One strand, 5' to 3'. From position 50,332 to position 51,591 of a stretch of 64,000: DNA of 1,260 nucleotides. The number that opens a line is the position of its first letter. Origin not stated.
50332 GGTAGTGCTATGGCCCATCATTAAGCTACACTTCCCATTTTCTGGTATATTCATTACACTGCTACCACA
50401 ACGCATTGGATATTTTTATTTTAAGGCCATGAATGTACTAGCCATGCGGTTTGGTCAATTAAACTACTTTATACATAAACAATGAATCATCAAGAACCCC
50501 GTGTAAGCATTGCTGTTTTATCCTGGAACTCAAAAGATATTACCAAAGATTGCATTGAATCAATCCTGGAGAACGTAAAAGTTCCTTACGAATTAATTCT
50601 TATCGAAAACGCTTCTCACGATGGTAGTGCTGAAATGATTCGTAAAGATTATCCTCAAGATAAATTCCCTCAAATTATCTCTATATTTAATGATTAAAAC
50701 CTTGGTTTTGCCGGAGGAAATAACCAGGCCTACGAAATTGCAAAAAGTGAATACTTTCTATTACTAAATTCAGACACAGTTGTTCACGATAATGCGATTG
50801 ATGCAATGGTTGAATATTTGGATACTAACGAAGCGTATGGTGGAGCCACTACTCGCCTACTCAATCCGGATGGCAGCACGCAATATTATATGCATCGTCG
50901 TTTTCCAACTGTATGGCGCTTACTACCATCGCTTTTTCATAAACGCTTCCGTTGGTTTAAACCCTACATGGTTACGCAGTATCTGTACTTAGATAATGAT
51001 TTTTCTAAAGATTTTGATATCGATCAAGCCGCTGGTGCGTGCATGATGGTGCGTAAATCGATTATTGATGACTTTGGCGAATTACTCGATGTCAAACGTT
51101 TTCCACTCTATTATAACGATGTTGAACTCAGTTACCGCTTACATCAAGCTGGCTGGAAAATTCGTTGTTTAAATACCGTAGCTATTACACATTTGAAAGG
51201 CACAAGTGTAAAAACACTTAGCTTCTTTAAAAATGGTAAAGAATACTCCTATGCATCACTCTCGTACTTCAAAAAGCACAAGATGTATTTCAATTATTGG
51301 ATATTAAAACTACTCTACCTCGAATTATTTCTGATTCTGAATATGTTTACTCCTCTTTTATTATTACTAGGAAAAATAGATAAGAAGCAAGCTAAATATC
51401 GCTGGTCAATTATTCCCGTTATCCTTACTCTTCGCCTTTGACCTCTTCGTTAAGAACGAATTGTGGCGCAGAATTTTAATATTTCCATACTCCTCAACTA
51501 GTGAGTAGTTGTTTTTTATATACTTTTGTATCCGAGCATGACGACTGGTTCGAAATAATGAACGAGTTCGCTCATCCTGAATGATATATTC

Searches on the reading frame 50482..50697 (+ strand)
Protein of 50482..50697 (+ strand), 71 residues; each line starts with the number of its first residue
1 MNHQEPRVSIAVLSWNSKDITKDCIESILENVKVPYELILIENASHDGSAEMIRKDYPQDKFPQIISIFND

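Call 32: search_protein_families(library=pfam, proteins=[window:50482-50697:+], max_evalue=0.00001)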
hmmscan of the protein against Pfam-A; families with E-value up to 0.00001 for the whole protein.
window:50482-50697:+ (71 aa): 1 family
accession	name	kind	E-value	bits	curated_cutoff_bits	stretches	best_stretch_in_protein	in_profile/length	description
PF00535.33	Glycos_transf_2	-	3.7e-06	27.4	23.3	1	9-66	1-56/168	Glycosyl transferase family 2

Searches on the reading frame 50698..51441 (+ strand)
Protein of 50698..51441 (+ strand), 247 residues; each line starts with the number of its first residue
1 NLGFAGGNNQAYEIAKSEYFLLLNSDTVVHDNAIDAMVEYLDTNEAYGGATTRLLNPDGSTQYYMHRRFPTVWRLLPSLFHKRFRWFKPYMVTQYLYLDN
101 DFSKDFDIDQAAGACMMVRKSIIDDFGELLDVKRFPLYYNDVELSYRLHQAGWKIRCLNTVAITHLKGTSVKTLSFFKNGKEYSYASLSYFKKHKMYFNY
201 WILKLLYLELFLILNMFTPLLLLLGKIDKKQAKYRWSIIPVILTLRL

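Call 32: search_protein_families(library=pfam, proteins=[window:50806-51441:+], max_evalue=0.00001)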
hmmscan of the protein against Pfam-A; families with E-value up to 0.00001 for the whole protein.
window:50806-51441:+ (211 aa): 0 families

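Call 47: search_protein_families(library=pfam, proteins=[window:50698-51441:+], max_evalue=0.00001)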
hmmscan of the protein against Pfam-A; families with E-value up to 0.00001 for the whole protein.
window:50698-51441:+ (247 aa): 2 families
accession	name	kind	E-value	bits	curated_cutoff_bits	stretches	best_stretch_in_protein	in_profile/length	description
PF13641.12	Glyco_tranf_2_3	-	2.4e-10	41.3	27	1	9-172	79-218/230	Glycosyltransferase like family 2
PF00535.33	Glycos_transf_2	-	1.5e-09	38.4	23.3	1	1-124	63-165/168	Glycosyl transferase family 2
